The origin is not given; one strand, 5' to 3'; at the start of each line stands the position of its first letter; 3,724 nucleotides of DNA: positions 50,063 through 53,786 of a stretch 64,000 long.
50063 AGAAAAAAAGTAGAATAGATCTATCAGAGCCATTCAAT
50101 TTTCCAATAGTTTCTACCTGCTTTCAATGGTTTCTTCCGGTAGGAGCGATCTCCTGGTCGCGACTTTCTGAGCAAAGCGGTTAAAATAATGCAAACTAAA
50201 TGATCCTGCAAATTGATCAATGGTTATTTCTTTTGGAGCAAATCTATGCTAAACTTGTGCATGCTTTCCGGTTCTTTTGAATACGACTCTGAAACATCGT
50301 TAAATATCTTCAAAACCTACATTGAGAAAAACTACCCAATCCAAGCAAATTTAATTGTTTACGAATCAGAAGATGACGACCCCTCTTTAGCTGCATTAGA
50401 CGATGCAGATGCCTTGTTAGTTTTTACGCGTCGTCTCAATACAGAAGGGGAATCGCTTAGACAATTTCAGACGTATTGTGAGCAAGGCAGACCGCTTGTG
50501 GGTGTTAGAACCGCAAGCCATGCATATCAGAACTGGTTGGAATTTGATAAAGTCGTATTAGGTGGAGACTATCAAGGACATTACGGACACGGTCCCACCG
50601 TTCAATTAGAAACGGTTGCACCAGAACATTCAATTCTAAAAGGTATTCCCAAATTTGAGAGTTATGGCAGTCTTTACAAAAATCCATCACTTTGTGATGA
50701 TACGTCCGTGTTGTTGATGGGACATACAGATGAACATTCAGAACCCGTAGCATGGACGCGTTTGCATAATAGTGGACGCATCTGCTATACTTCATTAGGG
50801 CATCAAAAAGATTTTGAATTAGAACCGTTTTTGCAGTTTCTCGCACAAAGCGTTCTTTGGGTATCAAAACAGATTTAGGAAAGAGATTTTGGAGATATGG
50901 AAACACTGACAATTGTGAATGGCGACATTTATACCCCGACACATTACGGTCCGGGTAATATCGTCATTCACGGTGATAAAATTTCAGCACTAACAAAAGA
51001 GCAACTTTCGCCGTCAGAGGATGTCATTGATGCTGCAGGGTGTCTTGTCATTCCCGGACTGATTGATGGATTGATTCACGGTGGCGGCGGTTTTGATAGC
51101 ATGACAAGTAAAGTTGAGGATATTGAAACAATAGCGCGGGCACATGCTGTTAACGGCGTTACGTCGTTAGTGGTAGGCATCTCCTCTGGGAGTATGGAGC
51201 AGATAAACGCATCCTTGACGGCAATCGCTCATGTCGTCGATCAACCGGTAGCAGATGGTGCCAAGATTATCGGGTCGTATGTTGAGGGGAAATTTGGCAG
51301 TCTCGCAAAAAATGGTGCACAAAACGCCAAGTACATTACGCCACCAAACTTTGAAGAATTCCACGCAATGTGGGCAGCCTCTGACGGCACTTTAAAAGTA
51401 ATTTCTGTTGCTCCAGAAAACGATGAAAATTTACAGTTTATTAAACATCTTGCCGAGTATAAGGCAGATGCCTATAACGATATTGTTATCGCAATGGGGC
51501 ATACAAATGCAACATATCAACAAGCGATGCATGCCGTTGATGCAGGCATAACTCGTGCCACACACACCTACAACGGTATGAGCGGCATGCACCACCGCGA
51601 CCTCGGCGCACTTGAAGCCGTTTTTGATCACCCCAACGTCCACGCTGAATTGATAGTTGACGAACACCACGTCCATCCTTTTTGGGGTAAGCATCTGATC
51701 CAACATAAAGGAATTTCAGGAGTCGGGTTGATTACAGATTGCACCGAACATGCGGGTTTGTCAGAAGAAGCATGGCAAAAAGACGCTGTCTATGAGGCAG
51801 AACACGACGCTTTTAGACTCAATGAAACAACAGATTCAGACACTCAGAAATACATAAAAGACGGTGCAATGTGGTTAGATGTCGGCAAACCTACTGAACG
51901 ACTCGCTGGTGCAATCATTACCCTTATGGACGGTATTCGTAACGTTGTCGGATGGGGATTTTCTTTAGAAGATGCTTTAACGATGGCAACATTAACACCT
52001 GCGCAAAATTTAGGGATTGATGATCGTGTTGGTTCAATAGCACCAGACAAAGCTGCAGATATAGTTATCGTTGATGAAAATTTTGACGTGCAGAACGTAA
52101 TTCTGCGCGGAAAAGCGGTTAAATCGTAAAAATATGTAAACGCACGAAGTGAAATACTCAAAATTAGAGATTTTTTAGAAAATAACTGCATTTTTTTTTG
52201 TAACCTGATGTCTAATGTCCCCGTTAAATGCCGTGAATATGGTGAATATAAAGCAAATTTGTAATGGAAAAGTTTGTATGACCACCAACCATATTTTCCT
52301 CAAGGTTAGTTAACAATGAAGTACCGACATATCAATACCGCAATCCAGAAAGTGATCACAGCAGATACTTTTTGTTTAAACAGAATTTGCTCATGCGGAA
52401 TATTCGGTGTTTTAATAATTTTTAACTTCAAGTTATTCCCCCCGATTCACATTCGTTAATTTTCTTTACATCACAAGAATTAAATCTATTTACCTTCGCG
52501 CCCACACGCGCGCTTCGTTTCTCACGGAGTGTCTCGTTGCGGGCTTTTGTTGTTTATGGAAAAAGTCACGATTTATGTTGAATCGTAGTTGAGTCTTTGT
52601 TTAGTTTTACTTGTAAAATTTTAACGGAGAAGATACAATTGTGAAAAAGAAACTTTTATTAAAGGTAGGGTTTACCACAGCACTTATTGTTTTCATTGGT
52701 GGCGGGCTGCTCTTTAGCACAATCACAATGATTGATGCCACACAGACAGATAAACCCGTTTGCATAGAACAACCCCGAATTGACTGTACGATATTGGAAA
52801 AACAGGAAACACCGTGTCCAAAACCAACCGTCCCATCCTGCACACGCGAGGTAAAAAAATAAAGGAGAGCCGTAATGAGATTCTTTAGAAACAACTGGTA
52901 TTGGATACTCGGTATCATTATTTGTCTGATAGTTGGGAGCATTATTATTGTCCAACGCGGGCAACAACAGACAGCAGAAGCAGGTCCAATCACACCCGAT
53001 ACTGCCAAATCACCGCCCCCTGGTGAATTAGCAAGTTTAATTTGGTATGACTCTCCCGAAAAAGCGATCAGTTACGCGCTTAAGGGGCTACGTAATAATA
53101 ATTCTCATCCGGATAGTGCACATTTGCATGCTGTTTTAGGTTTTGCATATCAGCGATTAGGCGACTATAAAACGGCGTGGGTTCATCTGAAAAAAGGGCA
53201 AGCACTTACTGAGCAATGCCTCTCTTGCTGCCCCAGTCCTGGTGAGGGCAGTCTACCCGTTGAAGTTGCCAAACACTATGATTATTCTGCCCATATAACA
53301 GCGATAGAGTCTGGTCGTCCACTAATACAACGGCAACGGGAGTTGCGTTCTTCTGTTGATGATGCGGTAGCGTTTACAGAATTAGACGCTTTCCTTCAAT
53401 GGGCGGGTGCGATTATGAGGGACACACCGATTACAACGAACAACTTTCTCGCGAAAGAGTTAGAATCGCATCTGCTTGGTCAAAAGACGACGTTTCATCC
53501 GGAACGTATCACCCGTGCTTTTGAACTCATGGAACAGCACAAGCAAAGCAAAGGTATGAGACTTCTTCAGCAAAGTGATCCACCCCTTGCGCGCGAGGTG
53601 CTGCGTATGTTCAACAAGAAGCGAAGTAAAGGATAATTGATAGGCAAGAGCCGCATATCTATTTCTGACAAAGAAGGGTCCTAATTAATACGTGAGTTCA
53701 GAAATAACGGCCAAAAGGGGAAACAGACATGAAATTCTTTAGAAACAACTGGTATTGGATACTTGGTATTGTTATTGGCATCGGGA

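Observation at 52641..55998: Operon of 'MKFFR'-initiated membrane proteins: small Cys-tail protein, two TM/TPR paralogs with a shared novel C-terminal domain, and a secreted protease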

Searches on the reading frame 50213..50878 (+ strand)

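Call 3: search_protein_families(library=pfam, proteins=[window:50213-50878:+], max_evalue=0.1)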
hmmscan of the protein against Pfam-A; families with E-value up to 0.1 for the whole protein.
window:50213-50878:+ (221 aa): 1 family
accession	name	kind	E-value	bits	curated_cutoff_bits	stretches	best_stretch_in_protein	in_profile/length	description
PF06283.17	ThuA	-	1.6e-18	68.2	33.4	1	44-217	29-209/209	Trehalose utilisation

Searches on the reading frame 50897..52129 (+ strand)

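Call 3: search_protein_families(library=pfam, proteins=[window:50897-52129:+], max_evalue=0.1)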
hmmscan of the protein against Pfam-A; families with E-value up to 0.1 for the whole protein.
window:50897-52129:+ (410 aa): 2 families
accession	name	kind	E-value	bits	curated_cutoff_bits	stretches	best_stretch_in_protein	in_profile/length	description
PF01979.26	Amidohydro_1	-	5.8e-24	85.4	25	1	50-408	1-345/345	Amidohydrolase family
PF07969.17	Amidohydro_3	-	5.5e-12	46.3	29.7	2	355-396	407-448/472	Amidohydrolase family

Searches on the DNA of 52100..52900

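Call 68: search_rna_families(source=window, start=52100, end=52900, threshold=evalue, max_evalue=1)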
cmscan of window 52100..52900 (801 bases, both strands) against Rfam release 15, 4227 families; matches with E-value up to 1: 0.
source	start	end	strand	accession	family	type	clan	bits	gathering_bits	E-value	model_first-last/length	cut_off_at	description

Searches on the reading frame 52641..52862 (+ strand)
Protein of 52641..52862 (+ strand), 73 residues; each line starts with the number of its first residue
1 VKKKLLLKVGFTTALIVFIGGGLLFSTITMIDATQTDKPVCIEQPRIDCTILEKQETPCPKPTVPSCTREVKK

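Call 3: search_protein_families(library=pfam, proteins=[window:52641-52862:+], max_evalue=0.1)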
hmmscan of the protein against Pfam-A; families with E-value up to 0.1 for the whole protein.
window:52641-52862:+ (73 aa): 0 families

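Call 45: search_protein_families(library=ncbifam, proteins=[window:52641-52862:+], max_evalue=1)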
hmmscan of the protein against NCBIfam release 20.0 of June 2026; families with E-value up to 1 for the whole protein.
window:52641-52862:+ (73 aa): 1 family
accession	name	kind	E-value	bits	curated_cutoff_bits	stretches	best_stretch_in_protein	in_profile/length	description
NF045931.1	LP_sig_MAG6090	domain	0.16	11.9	35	1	1-10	1-10/25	lipoprotein, MAG6090 family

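Call 83: search_protein_families(library=padloc, proteins=[window:52641-52862:+], max_evalue=0.01)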
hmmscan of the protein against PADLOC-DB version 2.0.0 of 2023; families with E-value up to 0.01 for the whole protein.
window:52641-52862:+ (73 aa): 0 families

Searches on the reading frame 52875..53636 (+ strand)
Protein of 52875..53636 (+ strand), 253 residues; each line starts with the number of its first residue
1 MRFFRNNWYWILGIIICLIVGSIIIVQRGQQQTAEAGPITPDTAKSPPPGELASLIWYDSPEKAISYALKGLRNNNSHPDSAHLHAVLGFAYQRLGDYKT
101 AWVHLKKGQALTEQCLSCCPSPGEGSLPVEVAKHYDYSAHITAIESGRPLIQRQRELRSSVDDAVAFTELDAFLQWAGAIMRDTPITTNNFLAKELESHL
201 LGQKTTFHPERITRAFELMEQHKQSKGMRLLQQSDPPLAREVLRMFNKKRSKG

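Call 3: search_protein_families(library=pfam, proteins=[window:52875-53636:+], max_evalue=0.1)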
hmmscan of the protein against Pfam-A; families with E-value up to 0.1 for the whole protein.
window:52875-53636:+ (253 aa): 2 families
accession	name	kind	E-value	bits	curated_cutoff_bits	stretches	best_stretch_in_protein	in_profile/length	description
PF13428.12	TPR_14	-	0.051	14.7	23.5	0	84-108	3-27/44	Tetratricopeptide repeat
PF12895.13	ANAPC3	-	0.051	14.3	27.2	0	64-119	8-59/82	Anaphase-promoting complex, cyclosome, subunit 3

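Call 45: search_protein_families(library=ncbifam, proteins=[window:52875-53636:+], max_evalue=1)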
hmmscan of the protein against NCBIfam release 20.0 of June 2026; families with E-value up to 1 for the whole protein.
window:52875-53636:+ (253 aa): 3 families
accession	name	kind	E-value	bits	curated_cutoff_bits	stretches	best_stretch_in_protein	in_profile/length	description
NF040959.1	MamA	equivalog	0.0049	16.3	200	1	78-111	169-202/204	magnetosome protein MamA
NF047481.1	lipo_LIC12587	subfamily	0.014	14.8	200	1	66-111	78-123/213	LIC12587 family lipoprotein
NF008924.0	PRK12285.1-1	equivalog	0.19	10.9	644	1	94-208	231-348/381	tryptophan--tRNA ligase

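Call 83: search_protein_families(library=padloc, proteins=[window:52875-53636:+], max_evalue=0.01)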
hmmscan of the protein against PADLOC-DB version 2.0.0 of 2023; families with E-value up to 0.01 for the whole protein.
window:52875-53636:+ (253 aa): 0 families
